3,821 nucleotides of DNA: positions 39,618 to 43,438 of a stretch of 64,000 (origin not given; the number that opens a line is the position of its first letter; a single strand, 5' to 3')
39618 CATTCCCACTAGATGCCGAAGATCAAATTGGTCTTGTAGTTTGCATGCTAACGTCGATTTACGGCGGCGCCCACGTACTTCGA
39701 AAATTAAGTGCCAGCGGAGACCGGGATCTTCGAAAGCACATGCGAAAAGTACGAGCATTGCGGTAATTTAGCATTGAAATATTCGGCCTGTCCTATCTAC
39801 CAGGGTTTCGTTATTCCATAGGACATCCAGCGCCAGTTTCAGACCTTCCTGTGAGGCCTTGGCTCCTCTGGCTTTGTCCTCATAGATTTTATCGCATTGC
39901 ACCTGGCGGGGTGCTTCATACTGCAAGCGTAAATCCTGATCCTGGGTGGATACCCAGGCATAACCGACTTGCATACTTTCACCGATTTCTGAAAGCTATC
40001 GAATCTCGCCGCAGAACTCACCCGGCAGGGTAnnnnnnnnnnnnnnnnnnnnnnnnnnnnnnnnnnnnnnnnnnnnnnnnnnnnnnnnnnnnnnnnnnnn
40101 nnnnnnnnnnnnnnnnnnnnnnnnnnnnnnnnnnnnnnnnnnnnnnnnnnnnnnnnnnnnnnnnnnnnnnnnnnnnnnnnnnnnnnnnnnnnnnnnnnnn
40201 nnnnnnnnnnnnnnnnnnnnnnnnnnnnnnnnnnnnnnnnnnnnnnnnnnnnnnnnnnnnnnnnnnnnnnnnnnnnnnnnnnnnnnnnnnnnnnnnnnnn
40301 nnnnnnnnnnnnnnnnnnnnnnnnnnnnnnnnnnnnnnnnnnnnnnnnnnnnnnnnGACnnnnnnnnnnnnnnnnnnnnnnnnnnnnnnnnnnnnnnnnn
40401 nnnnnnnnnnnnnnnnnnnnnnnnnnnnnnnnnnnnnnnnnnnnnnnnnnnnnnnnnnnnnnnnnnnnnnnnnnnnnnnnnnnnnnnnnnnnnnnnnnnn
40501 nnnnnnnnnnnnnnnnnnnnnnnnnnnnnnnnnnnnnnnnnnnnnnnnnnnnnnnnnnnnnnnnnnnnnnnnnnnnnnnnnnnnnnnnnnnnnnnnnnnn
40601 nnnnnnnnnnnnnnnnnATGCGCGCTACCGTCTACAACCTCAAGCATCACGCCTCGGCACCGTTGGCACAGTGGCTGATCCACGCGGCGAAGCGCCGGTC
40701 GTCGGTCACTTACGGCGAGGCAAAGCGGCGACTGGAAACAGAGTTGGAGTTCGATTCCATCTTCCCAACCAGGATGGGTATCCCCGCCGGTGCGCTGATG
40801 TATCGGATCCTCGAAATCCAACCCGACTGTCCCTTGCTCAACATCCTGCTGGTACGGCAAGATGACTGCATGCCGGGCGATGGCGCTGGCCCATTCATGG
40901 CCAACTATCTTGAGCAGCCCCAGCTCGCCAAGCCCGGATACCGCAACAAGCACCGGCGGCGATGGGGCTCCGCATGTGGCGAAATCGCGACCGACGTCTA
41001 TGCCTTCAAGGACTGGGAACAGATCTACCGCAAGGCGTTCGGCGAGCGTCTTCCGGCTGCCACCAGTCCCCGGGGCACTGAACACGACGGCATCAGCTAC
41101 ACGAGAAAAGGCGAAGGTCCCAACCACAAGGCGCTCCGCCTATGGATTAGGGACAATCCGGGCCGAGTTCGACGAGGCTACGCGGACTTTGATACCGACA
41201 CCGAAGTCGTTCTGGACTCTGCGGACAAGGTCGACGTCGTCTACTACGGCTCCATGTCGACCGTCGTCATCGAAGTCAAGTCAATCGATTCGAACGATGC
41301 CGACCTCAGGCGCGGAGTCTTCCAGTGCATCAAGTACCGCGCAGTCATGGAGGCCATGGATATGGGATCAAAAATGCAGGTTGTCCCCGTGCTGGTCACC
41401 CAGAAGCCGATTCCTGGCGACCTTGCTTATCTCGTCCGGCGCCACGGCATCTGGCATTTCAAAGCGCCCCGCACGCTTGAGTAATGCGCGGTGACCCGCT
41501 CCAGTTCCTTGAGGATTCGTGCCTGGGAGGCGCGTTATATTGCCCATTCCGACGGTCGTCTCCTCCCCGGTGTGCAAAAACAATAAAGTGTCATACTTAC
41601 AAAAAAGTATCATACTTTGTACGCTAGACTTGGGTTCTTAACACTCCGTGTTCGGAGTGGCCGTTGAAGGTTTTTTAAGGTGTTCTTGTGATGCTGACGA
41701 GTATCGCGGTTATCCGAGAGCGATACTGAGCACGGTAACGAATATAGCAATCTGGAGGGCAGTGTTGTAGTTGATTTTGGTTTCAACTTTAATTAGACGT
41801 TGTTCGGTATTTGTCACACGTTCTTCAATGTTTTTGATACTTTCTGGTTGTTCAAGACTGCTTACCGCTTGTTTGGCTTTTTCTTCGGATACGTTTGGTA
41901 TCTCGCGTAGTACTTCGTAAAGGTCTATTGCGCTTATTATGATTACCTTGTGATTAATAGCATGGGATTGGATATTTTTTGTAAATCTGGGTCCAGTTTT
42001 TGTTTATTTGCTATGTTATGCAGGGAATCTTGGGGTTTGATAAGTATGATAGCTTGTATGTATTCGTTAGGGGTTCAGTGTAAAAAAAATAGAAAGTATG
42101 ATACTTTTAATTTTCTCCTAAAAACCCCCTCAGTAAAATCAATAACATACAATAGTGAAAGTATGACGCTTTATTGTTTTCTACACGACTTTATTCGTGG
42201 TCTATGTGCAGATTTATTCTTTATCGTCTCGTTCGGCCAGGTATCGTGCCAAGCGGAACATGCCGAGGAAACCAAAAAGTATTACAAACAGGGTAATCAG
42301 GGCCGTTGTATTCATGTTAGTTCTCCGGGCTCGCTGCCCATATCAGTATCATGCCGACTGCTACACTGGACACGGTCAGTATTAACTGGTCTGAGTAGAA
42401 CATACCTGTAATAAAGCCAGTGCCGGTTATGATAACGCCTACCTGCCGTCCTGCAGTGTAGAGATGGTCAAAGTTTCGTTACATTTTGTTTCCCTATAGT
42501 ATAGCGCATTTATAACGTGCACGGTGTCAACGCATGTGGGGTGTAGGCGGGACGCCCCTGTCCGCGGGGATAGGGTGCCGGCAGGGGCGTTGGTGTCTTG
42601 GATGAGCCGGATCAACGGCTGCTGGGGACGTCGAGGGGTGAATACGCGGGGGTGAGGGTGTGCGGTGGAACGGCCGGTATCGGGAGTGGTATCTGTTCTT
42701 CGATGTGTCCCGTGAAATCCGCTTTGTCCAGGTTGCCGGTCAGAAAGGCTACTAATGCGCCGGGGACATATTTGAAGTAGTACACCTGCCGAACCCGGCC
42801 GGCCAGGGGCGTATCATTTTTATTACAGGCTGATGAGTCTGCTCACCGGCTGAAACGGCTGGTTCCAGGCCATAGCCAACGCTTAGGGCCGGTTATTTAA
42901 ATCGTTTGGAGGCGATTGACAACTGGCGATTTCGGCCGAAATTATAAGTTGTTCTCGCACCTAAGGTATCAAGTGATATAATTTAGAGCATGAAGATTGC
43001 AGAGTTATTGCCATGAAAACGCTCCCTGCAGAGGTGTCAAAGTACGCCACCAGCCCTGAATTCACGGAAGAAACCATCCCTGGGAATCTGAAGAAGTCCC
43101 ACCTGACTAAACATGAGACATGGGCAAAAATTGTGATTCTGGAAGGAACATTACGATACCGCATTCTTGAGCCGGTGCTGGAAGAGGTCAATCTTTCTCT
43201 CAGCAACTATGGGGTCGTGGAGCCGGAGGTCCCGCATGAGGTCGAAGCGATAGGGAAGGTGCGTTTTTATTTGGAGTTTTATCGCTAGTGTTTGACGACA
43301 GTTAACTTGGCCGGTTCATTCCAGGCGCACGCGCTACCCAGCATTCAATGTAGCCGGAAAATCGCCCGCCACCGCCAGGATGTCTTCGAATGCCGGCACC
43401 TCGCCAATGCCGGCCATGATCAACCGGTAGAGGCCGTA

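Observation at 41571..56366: Two diverged 0.6-kb Tn7-like mini-elements in inverted orientation bracket system B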

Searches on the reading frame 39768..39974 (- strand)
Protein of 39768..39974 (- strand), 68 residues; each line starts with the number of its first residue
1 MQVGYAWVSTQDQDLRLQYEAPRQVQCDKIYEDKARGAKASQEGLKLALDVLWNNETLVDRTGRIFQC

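Call 68: search_protein_families(library=pfam, proteins=[window:39768-39974:-], max_evalue=0.01)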
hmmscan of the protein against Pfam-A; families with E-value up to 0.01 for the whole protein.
window:39768-39974:- (68 aa): 1 family
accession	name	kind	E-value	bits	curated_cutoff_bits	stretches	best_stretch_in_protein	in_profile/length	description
PF00239.26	Resolvase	-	1.6e-05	25.5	23.3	1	3-57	2-66/145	Resolvase, N terminal domain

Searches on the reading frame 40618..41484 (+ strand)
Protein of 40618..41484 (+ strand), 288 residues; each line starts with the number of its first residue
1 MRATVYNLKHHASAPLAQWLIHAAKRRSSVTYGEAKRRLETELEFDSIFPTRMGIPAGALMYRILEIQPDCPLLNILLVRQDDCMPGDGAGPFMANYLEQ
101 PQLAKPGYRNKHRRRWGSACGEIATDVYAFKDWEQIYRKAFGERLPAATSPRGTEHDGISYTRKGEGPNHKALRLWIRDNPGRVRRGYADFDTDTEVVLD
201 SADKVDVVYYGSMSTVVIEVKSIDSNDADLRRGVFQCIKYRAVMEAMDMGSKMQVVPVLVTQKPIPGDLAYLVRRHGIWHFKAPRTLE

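Call 10: search_protein_families(library=pfam, proteins=[window:40618-41484:+], max_evalue=0.01)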
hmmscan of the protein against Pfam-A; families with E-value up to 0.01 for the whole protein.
window:40618-41484:+ (288 aa): 0 families

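Call 77: search_protein_families(library=ncbifam, proteins=[window:40618-41484:+], max_evalue=0.1)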
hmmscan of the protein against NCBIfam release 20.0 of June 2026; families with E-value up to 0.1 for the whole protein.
window:40618-41484:+ (288 aa): 0 families

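Call 84: find_homologous_proteins(query=window:40618-41484:+, max_evalue=1e-10)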
Query window:40618-41484:+ (288 aa): 298 proteins with E <= 1e-10 among 1230 candidates; the best 120 are listed.
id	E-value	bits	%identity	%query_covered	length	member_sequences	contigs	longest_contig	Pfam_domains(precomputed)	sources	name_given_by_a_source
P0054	4.6e-196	668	100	100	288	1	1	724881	-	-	-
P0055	5.2e-172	589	89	100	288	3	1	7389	-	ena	-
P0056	5.5e-172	589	89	100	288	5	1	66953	-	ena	-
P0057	3.8e-163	560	84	100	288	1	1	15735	-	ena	-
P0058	2.7e-158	544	83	100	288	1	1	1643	-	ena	-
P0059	8.0e-147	506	78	99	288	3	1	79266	-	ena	-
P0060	1.7e-145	502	76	100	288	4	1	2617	-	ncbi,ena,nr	ncbi:MAG: hypothetical protein OXU81_00805 [Gammaproteobacteria bacterium]|nr:hypothetical protein [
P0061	5.3e-145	500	76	100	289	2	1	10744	-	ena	-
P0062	2.2e-143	495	76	100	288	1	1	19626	-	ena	-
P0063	2.5e-143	495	74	100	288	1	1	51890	-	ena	-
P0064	1.0e-141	490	74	100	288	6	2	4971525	-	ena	-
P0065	6.1e-140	484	74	100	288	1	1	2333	-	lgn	-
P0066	1.3e-138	479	73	100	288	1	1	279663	-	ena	-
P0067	1.7e-138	479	73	100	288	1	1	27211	-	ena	-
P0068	3.7e-138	478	72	100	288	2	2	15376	-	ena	-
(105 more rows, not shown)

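Call 85: find_encoding_contigs(protein=P0056, flank=8000, max_places=3)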
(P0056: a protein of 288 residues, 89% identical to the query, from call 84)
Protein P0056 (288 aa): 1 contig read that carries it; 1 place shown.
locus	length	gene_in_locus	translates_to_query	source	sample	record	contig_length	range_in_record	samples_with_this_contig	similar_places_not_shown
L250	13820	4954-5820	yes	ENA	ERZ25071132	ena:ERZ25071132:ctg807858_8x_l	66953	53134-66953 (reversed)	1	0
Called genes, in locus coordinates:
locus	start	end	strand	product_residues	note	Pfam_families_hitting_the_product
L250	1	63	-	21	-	?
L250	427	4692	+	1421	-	-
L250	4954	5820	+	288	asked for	-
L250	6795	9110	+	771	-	PF03235:GmrSD_N, PF07510:GmrSD_C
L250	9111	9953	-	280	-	PF01507:PAPS_reduct (weak)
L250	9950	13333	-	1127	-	-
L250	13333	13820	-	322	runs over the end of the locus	PF13182:DUF4007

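Call 88: find_encoding_contigs(protein=P0057, flank=5000, max_places=3)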
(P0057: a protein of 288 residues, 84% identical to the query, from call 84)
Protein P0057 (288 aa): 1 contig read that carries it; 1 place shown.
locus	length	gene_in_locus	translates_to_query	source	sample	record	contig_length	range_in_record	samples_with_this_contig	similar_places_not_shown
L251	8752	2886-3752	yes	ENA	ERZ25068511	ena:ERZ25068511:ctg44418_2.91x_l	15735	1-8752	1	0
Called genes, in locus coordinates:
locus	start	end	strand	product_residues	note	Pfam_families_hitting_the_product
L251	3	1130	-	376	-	?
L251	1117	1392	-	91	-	-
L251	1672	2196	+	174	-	PF08332:CaMKII_AD, PF13474:SnoaL_3, PF14534:DUF4440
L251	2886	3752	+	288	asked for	-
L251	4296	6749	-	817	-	PF02810:SEC-C (weak)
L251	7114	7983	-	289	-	PF13599:Pentapeptide_4 (faint), PF00805:Pentapeptide, PF13576:Pentapeptide_3 (faint), PF00805:Pentapeptide (weak)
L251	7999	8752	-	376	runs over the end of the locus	PF13384:HTH_23, PF13551:HTH_29, PF13565:HTH_32, PF13358:DDE_3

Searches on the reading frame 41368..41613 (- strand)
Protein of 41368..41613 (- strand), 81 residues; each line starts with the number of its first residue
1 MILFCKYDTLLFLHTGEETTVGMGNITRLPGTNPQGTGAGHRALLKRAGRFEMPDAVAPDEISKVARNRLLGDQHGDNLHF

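Call 10: search_protein_families(library=pfam, proteins=[window:41368-41613:-], max_evalue=0.01)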
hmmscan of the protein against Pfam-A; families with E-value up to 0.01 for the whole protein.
window:41368-41613:- (81 aa): 0 families

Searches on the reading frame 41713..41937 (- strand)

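Call 16: search_protein_families(library=pfam, proteins=[window:41713-41937:-], max_evalue=0.1)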
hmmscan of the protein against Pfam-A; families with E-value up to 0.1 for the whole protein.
seq(75 aa): 1 family
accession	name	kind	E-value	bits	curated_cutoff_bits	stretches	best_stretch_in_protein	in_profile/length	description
PF18548.6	MetOD2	-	0.0021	18.4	30.6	1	6-56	38-85/88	Metanogen output domain 2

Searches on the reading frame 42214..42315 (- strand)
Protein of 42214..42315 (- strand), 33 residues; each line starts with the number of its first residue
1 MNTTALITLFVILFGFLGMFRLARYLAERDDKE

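Call 68: search_protein_families(library=pfam, proteins=[window:42214-42315:-], max_evalue=0.01)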
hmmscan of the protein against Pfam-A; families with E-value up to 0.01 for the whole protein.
window:42214-42315:- (33 aa): 0 families

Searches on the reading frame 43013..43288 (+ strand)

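Call 9: search_protein_families(library=pfam, proteins=[window:43013-43288:+], max_evalue=0.01)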
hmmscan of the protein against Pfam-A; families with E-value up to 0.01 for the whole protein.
window:43013-43288:+ (91 aa): 1 family
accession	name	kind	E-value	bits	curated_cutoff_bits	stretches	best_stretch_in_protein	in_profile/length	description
PF09313.17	DUF1971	-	7.9e-20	71.1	23.1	1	14-87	3-80/80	Domain of unknown function (DUF1971)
